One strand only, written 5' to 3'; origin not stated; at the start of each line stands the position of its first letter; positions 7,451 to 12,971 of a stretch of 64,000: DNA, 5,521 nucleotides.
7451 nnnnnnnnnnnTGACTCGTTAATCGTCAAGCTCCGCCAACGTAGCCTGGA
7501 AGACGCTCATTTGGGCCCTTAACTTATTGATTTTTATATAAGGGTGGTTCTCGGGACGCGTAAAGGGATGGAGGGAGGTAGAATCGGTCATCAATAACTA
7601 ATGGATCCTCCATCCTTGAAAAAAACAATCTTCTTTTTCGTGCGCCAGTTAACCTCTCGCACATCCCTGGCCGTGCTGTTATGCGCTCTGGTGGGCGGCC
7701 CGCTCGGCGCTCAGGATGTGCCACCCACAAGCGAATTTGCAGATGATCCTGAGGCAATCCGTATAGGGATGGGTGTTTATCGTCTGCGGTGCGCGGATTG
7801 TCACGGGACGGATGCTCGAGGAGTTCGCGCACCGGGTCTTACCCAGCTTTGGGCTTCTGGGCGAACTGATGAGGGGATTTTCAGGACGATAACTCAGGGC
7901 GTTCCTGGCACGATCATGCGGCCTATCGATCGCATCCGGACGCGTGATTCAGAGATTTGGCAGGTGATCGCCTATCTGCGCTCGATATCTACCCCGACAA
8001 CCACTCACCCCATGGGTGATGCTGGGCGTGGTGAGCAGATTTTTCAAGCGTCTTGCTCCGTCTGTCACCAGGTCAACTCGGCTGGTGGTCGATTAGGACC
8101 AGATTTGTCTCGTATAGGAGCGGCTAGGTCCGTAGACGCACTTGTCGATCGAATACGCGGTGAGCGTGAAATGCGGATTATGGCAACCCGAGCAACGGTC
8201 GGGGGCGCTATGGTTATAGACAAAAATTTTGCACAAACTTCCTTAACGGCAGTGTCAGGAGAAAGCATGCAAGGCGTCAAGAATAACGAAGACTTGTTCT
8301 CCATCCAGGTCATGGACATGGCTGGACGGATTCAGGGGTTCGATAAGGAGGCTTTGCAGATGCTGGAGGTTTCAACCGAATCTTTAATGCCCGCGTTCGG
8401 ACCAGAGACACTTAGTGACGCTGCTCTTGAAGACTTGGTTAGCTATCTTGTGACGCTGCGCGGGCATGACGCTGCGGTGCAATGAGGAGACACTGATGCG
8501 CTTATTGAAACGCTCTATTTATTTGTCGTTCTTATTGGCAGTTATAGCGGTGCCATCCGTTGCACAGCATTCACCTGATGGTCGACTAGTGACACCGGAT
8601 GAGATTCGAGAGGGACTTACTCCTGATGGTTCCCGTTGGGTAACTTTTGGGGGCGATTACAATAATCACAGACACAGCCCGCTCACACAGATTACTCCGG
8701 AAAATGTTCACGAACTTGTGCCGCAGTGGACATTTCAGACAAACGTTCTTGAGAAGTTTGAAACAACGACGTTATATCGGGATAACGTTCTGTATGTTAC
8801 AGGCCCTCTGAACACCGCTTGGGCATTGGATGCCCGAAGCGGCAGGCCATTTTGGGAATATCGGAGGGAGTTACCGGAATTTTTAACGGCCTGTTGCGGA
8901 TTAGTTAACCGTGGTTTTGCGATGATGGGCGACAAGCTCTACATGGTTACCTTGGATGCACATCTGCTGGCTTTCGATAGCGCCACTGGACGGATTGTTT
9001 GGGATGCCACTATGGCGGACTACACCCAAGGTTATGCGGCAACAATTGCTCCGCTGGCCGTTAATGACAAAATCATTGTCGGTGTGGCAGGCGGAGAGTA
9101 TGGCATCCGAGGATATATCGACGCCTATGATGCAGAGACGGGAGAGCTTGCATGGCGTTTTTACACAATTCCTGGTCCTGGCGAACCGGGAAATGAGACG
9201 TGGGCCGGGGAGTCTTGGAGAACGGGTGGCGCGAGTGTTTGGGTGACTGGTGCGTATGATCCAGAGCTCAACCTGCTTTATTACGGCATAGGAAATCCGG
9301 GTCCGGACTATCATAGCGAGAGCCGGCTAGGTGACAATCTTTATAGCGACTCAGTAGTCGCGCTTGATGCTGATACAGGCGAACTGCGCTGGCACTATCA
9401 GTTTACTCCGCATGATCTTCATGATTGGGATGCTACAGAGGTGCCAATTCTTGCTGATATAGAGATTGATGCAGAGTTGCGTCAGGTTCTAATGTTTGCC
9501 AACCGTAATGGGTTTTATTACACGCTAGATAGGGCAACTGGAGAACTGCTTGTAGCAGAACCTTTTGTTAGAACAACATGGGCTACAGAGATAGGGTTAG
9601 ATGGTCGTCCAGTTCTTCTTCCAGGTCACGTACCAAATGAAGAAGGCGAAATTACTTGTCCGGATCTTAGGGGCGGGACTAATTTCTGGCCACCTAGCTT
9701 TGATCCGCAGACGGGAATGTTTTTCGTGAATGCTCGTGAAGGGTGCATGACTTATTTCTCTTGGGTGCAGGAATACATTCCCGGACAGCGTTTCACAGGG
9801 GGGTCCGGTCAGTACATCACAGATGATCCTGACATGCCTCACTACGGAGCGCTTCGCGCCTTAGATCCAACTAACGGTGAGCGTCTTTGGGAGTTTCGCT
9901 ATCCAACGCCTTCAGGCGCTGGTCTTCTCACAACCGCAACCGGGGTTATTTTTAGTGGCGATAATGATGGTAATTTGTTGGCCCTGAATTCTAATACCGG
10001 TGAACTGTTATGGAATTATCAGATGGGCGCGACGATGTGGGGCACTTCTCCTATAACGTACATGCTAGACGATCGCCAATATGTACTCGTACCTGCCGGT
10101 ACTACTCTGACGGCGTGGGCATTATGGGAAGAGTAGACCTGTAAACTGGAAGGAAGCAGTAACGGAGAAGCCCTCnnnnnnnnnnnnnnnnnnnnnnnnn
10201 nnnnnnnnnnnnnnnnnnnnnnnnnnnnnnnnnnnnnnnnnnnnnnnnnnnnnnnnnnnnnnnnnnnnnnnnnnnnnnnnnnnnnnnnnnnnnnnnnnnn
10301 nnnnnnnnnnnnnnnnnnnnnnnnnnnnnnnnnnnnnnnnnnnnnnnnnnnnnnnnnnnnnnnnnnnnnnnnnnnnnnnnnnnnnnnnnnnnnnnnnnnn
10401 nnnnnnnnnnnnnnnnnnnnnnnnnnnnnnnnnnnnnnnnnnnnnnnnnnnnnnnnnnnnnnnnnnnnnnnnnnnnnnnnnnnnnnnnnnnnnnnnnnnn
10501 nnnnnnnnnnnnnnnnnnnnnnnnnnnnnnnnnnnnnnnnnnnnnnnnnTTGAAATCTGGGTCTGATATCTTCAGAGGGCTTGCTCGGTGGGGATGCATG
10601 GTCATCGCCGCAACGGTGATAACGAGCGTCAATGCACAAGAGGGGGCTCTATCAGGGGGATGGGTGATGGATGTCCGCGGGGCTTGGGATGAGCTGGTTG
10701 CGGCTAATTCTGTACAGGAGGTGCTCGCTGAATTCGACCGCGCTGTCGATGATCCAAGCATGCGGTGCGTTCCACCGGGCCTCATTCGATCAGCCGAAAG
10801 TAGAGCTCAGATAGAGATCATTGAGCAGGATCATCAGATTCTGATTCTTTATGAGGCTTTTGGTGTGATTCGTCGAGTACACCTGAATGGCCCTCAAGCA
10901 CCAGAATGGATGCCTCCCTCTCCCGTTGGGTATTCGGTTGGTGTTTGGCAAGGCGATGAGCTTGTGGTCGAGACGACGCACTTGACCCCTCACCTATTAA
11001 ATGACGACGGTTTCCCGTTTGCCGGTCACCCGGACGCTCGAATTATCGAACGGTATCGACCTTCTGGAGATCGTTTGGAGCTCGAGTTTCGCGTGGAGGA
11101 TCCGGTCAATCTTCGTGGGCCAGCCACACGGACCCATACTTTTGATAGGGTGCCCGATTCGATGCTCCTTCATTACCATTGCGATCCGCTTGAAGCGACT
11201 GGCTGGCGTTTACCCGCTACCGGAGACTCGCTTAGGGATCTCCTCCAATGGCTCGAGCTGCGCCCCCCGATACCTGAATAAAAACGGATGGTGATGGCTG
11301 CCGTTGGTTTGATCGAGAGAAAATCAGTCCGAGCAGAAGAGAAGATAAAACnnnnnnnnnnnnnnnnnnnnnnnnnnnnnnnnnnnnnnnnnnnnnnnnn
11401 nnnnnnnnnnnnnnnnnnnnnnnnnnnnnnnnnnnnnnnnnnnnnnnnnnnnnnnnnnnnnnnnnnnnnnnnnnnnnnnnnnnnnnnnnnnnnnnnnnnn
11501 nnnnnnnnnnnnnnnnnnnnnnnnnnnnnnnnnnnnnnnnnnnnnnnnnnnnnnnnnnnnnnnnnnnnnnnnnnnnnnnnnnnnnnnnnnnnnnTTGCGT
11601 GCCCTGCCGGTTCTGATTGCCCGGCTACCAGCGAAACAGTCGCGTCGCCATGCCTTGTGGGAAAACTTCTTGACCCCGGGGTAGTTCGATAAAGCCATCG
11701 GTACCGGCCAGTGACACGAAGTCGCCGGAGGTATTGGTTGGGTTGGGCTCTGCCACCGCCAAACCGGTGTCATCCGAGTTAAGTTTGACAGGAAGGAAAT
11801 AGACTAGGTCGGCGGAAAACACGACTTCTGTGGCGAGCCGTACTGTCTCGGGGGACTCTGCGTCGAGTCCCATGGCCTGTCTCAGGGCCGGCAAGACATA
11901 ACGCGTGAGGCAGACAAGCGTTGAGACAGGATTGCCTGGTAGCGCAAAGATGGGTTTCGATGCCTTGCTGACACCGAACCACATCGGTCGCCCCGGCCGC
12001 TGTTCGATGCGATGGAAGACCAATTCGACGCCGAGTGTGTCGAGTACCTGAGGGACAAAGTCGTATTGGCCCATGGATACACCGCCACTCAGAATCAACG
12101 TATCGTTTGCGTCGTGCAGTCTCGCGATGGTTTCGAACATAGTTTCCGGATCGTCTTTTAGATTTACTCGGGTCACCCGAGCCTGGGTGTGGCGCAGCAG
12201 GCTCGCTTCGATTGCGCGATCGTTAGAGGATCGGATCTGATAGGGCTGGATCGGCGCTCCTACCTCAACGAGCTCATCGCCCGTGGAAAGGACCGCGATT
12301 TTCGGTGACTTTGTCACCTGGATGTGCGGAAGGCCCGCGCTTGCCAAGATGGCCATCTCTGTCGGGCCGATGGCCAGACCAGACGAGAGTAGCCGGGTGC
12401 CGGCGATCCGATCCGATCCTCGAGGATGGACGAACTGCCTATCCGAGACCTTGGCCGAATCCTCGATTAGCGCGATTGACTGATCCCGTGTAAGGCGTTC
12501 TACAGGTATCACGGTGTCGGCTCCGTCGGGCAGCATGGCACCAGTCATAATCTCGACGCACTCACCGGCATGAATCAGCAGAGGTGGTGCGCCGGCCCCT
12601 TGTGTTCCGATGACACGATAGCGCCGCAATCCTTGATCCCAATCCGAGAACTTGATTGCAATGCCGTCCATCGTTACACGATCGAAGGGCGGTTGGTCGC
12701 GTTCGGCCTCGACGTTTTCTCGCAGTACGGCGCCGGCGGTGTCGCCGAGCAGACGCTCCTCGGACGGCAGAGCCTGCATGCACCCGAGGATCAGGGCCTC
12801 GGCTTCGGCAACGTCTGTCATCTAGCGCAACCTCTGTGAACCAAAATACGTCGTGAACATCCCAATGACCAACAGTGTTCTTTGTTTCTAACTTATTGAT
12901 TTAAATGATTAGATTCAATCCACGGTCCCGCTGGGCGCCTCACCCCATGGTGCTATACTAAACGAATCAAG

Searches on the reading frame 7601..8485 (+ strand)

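Call 53: search_protein_families(library=pfam, proteins=[window:7601-8485:+], max_evalue=0.0001)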
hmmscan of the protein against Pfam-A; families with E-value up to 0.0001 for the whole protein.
window:7601-8485:+ (294 aa): 2 families
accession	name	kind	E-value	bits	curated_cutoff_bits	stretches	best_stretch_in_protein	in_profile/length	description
PF13442.11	Cytochrome_CBB3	-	2.1e-20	73.2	27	2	52-126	2-68/68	Cytochrome C oxidase, cbb3-type, subunit III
PF00034.26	Cytochrom_C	-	5.1e-18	66.6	21.3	1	143-187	3-48/90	Cytochrome c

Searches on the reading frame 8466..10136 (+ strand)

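Call 53: search_protein_families(library=pfam, proteins=[window:8466-10136:+], max_evalue=0.0001)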
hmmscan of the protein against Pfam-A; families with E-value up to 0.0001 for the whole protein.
window:8466-10136:+ (556 aa): 4 families
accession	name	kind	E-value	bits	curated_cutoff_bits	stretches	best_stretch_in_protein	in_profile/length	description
PF01011.28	PQQ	-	1.6e-87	295.1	26.7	2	58-363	1-336/595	Glucose/ethanol/alcohol dehydrogenase, beta-propeller domain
PF13360.13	PQQ_2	-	7.5e-29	101.5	27.6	3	149-408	27-231/233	Outer membrane protein assembly factor BamB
PF13570.13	Beta-prop_ACSF4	-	3.7e-11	43.5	133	0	461-523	29-215/329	Beta-alanine-activating enzyme, beta-propeller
PF23727.1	Beta-prop_FAM234A_B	-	1.1e-05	24.6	26.4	0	117-184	53-119/467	FAM234A/B beta-propeller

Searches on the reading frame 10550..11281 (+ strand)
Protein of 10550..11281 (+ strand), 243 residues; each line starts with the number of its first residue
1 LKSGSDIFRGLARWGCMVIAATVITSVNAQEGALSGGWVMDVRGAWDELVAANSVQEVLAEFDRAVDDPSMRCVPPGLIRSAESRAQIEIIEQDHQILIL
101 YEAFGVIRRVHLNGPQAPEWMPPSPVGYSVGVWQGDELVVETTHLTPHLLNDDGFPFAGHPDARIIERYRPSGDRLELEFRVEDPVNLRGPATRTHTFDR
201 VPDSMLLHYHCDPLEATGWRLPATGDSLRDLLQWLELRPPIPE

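Call 42: search_protein_families(library=pfam, proteins=[window:10550-11278:+], max_evalue=10)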
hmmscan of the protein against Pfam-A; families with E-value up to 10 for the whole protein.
window:10550-11278:+ (243 aa): 0 families

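Call 68: search_protein_representatives(protein=window:10550-11281:+)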
Query: 243 residues. Proteins with E-value up to 0.001 (for the whole library): 3478; up to 1e-10: 527; up to 1e-30: 5. The best 150 are listed.
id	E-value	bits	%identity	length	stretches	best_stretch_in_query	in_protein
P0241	8.1e-158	539.7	95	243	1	1-243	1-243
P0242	3.1e-59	216.7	60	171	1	58-224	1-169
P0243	8.0e-45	169.5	94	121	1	17-106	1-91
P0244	1.0e-38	149.5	41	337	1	33-222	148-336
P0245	2.5e-33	131.8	43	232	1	59-213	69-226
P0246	2.1e-28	115.7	42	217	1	58-214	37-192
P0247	4.9e-27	111.2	40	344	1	33-214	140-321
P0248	7.6e-26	107.3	39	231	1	55-214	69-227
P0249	9.7e-26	106.9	43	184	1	93-222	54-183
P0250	3.5e-25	105.1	36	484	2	66-212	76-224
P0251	1.1e-23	100.2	36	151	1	66-215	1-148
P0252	2.0e-23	99.4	33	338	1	29-223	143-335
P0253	1.6e-22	96.4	40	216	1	9-155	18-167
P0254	1.9e-22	96.2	39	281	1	52-214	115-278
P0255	2.8e-22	95.6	32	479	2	33-214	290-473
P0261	9.9e-21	90.5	37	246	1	65-213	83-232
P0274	3.1e-19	85.6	31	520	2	66-214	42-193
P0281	6.6e-19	84.5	33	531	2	65-213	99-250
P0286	1.9e-18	83.1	34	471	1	56-213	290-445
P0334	6.2e-16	74.8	39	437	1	59-214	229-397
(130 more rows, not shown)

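Call 69: search_protein_families(library=pfam, proteins=[P0245, P0248, P0261, P0250, P0274, P0281, P0255, P0286, P0334, P0254], max_evalue=0.01)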
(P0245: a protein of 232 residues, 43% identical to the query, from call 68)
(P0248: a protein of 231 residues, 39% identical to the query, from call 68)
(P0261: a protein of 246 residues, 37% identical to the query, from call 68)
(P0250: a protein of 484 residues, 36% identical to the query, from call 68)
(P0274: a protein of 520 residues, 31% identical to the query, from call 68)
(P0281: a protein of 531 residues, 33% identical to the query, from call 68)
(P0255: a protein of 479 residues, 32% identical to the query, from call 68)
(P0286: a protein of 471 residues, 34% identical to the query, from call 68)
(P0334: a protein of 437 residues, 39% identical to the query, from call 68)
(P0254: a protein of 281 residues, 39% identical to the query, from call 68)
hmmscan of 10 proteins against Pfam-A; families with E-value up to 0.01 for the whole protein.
P0245 (232 aa): 0 families

P0248 (231 aa): 0 families

P0261 (246 aa): 0 families

P0250 (484 aa): 0 families

P0274 (520 aa): 0 families

P0281 (531 aa): 0 families

P0255 (479 aa): 0 families

P0286 (471 aa): 1 family
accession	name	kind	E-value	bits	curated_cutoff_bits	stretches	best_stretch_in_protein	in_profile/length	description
PF19649.4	DUF6152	-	5.2e-16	59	27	1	20-101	9-93/98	Family of unknown function (DUF6152)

P0334 (437 aa): 0 families

P0254 (281 aa): 0 families

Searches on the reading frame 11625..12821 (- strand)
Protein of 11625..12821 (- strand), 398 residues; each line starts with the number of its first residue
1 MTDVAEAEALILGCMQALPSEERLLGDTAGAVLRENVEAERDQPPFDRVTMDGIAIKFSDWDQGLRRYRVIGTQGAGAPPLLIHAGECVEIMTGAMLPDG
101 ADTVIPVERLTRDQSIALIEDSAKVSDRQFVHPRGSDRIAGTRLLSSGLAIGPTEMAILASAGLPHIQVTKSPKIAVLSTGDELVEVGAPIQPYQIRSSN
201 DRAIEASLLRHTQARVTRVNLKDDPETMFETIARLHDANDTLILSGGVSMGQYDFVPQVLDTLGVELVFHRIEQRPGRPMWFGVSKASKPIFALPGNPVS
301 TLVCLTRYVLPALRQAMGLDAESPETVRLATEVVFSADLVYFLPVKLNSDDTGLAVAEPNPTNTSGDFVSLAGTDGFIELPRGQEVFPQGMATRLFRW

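Call 53: search_protein_families(library=pfam, proteins=[window:11625-12821:-], max_evalue=0.0001)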
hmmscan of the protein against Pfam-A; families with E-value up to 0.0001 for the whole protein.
window:11625-12821:- (398 aa): 3 families
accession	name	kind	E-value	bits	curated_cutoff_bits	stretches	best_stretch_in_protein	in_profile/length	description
PF03453.22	MoeA_N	-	7.9e-35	120.3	30.8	1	3-163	2-160/160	MoeA N-terminal region (domain I and II)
PF00994.29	MoCF_biosynth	-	1.2e-24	87.1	26.6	1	176-314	1-143/144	Probable molybdopterin binding domain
PF03454.20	MoeA_C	-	1.2e-10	41.9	22.1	1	327-390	2-64/72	MoeA C-terminal region (domain IV)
